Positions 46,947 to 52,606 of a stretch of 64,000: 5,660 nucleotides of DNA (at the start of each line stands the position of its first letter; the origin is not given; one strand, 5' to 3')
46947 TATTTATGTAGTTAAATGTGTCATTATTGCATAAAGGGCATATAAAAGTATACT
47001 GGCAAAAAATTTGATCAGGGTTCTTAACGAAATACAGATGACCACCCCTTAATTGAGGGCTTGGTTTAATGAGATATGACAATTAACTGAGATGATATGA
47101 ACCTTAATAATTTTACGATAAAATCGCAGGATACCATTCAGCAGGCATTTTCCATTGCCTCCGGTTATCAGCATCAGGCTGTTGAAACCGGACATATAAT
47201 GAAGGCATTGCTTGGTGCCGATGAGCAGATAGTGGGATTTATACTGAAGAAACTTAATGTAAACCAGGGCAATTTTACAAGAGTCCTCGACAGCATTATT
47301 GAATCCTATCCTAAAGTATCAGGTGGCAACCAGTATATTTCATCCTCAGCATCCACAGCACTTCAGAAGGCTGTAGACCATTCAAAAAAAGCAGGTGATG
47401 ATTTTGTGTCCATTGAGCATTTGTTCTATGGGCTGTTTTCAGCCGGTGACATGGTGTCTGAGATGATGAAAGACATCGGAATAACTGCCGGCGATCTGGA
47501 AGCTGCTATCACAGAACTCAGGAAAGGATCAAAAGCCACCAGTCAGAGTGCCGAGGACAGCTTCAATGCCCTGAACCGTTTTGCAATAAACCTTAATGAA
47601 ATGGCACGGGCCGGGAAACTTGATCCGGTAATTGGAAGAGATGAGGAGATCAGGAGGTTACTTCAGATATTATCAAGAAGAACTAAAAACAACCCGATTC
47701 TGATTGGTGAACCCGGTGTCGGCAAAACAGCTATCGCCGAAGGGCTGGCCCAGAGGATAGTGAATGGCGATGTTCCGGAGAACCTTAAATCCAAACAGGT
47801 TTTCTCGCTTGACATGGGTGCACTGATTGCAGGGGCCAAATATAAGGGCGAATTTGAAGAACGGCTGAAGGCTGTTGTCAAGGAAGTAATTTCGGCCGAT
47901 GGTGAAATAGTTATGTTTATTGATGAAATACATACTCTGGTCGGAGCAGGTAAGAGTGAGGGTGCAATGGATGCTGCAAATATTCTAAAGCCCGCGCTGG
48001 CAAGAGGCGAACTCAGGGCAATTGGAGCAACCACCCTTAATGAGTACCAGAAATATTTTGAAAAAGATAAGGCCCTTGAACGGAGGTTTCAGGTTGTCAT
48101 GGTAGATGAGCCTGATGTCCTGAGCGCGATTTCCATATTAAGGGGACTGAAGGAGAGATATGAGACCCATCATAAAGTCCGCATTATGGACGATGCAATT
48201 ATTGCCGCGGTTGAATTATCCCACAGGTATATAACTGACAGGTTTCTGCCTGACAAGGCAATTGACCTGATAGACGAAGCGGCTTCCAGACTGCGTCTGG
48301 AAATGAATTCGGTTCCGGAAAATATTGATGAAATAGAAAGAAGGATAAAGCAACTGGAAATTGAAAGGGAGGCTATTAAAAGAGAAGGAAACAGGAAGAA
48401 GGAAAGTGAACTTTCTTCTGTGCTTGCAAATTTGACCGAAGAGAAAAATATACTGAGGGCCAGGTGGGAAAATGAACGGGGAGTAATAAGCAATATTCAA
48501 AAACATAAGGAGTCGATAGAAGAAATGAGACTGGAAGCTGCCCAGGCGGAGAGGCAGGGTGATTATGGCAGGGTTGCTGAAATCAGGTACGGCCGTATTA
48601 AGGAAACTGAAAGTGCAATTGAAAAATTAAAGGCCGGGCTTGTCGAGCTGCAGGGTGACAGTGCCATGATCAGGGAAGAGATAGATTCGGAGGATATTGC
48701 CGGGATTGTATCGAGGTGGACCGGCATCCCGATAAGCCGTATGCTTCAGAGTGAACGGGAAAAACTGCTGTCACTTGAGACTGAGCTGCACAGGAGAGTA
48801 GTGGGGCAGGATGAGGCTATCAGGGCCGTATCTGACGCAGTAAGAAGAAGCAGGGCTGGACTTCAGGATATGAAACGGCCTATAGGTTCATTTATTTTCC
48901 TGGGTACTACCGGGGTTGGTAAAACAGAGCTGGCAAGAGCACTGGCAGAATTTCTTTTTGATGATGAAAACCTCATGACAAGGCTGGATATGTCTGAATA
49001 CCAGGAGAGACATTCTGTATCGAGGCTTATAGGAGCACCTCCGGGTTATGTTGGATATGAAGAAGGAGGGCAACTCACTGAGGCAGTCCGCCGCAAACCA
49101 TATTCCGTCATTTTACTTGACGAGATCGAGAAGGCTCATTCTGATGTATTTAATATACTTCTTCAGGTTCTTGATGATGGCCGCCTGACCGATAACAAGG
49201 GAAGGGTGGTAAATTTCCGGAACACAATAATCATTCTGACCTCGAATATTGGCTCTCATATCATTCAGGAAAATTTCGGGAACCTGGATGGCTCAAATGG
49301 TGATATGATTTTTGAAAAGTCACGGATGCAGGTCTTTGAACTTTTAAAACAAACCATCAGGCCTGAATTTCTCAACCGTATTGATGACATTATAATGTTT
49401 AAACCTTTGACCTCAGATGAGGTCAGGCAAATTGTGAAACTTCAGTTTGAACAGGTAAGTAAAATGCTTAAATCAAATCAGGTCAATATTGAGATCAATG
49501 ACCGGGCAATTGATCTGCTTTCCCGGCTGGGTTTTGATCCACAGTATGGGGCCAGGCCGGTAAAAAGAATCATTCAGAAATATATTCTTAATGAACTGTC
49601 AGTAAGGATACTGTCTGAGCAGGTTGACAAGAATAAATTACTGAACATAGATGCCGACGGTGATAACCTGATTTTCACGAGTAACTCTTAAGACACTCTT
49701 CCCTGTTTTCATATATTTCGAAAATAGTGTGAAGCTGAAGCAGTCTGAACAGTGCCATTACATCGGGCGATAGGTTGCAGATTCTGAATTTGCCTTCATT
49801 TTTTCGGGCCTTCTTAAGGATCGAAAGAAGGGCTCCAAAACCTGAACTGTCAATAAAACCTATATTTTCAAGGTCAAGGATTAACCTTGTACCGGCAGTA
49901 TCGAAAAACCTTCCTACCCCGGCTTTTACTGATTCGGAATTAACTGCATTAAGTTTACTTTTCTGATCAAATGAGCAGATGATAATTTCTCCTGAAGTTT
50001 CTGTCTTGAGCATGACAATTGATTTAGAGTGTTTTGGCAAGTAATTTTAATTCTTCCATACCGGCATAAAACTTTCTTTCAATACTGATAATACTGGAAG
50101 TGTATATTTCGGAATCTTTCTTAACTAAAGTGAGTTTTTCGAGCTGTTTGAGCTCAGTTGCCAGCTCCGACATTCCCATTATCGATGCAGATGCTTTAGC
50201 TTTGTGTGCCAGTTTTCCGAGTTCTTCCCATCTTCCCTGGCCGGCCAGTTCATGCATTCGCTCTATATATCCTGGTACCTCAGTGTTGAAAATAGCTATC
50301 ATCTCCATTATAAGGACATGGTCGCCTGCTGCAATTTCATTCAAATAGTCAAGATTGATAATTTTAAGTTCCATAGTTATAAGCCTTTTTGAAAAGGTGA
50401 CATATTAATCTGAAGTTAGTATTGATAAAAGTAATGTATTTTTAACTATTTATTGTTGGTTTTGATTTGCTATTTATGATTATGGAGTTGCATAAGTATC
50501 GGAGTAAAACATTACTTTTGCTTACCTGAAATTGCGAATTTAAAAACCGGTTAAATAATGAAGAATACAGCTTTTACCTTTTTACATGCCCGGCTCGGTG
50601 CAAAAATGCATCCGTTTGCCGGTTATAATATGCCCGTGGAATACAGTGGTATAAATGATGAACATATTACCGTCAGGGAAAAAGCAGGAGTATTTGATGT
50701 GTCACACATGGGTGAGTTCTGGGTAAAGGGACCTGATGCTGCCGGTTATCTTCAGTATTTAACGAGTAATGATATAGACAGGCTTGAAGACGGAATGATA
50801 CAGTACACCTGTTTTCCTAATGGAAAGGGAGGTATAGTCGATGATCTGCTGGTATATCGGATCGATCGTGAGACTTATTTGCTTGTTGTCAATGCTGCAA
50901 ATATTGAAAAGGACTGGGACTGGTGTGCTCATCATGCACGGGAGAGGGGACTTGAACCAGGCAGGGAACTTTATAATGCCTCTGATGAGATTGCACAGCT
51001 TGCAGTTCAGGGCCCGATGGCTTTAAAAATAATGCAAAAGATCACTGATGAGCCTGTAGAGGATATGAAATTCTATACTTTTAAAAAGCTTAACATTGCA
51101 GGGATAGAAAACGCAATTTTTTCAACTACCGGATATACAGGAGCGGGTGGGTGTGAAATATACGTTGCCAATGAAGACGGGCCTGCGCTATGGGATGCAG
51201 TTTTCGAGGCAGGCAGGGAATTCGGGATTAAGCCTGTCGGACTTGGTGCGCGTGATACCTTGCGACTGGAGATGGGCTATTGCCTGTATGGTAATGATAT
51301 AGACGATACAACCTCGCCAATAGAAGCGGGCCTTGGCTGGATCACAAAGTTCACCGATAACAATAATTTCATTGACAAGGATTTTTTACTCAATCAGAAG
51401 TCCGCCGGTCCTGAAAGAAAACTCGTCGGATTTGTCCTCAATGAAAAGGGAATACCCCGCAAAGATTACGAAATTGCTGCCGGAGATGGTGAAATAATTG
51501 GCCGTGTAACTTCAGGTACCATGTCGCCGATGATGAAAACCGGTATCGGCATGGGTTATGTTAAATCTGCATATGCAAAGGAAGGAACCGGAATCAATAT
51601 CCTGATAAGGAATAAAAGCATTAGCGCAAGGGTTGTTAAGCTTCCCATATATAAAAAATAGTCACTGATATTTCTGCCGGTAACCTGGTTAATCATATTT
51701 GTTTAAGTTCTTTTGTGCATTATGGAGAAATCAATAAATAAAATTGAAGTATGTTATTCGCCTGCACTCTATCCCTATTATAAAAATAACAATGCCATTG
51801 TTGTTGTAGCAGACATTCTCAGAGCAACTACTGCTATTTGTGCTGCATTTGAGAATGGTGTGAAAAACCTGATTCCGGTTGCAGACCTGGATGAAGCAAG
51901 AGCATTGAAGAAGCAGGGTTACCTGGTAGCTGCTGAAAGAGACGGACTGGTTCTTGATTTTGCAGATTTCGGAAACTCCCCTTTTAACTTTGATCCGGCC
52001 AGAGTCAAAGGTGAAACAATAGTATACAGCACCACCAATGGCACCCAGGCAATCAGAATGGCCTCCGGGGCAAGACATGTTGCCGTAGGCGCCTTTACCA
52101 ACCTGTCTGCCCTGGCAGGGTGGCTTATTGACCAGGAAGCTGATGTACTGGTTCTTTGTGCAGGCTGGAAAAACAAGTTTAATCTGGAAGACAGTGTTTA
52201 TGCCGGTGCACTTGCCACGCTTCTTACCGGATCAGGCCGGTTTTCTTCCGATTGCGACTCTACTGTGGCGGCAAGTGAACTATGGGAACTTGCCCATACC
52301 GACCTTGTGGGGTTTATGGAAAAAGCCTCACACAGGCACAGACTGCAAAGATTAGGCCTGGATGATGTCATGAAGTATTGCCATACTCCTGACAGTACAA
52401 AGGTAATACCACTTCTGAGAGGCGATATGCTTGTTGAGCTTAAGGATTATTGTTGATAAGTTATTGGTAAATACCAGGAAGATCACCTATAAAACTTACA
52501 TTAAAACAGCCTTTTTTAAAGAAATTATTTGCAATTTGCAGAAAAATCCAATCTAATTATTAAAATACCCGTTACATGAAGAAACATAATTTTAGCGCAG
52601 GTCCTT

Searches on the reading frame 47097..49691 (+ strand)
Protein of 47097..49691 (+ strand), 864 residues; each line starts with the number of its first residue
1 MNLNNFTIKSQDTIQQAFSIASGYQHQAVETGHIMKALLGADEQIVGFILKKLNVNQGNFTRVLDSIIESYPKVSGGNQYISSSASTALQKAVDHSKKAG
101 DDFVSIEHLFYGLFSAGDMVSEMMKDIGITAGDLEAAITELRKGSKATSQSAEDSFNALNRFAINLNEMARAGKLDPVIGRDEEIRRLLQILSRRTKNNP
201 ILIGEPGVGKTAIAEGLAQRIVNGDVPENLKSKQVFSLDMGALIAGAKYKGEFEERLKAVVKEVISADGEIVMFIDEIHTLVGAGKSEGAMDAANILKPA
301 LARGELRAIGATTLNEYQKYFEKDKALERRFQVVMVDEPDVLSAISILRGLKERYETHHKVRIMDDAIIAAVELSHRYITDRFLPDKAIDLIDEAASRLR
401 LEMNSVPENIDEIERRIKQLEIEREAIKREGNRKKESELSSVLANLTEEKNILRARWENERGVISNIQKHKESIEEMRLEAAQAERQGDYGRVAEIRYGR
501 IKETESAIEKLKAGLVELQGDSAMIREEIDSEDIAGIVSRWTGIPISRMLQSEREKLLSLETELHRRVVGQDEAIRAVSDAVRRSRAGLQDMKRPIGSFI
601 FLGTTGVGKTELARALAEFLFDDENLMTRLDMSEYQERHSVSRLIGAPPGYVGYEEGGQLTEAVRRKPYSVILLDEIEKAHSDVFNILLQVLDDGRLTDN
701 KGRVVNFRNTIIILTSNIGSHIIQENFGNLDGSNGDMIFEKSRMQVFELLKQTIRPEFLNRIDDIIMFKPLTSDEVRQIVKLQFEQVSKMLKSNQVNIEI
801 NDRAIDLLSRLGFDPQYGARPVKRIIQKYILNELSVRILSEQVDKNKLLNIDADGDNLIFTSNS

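Call 50: search_protein_families(library=pfam, proteins=[window:47097-49691:+])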
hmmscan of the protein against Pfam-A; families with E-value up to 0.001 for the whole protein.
window:47097-49691:+ (864 aa): 25 families
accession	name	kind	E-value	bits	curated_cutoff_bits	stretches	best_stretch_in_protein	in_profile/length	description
PF07724.20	AAA_2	-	2e-70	236.6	27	1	594-765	1-166/166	AAA domain (Cdc48 subfamily)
PF17871.7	AAA_lid_9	-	1.2e-36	125.2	22.8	1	343-441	4-102/104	AAA lid domain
PF00004.35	AAA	-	8.3e-23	81.7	21.2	2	201-334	2-126/131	ATPase family associated with various cellular activities (AAA)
PF10431.15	ClpB_D2-small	-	1.4e-22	79.9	21.9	1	771-847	1-77/81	C-terminal, D2-small domain, of ClpB protein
PF07728.20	AAA_5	-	3.2e-19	69.8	22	1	599-719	2-124/139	AAA domain (dynein-related subfamily)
PF02861.25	Clp_N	-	3.2e-14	53.3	20.7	2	92-142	1-52/53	Clp amino terminal domain, pathogenicity island component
PF13191.12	AAA_16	-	7.5e-14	53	32.6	1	178-223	2-50/167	AAA ATPase domain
PF13401.12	AAA_22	-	1e-10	42.4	27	1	599-694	8-110/130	AAA domain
PF00158.32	Sigma54_activat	-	5.8e-09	36.3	20.2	1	592-699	18-124/168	Sigma-54 interaction domain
PF20720.3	nSTAND3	-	3.5e-07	30.5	27.2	0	196-223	16-43/155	Novel STAND NTPase 3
PF01695.23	IstB_IS21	-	7.6e-07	29.3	24.1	0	185-263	80-154/238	IstB-like ATP binding protein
PF13173.12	AAA_14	-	3.1e-06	27.7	27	0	201-283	6-76/129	AAA domain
PF01078.27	Mg_chelatase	-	3.2e-06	27.1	20.3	0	183-239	9-64/207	Magnesium chelatase, subunit ChlI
PF13238.12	AAA_18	-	4.5e-06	27.6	29.4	0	602-620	4-22/128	AAA domain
PF05729.18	NACHT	-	3.5e-05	24.1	26.7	0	201-242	4-44/167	NACHT domain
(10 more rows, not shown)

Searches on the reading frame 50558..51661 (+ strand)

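Call 50: search_protein_families(library=pfam, proteins=[window:50558-51661:+])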
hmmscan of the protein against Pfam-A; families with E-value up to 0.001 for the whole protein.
window:50558-51661:+ (367 aa): 2 families
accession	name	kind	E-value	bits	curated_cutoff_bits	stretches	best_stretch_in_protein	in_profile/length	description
PF01571.26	GCV_T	-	1.4e-91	306.7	25.6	1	9-261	4-254/255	Aminomethyltransferase folate-binding domain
PF08669.17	GCV_T_C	-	1.4e-22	79.8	25.9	1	287-366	1-80/80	Glycine cleavage T-protein C-terminal barrel domain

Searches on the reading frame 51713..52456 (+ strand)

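Call 50: search_protein_families(library=pfam, proteins=[window:51713-52456:+])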
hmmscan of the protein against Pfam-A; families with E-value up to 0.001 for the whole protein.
window:51713-52456:+ (247 aa): 1 family
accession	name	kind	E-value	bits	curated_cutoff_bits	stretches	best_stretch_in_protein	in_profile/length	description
PF04029.19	2-ph_phosp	-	2.3e-66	223.6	26.4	1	17-236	4-224/226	2-phosphosulpholactate phosphatase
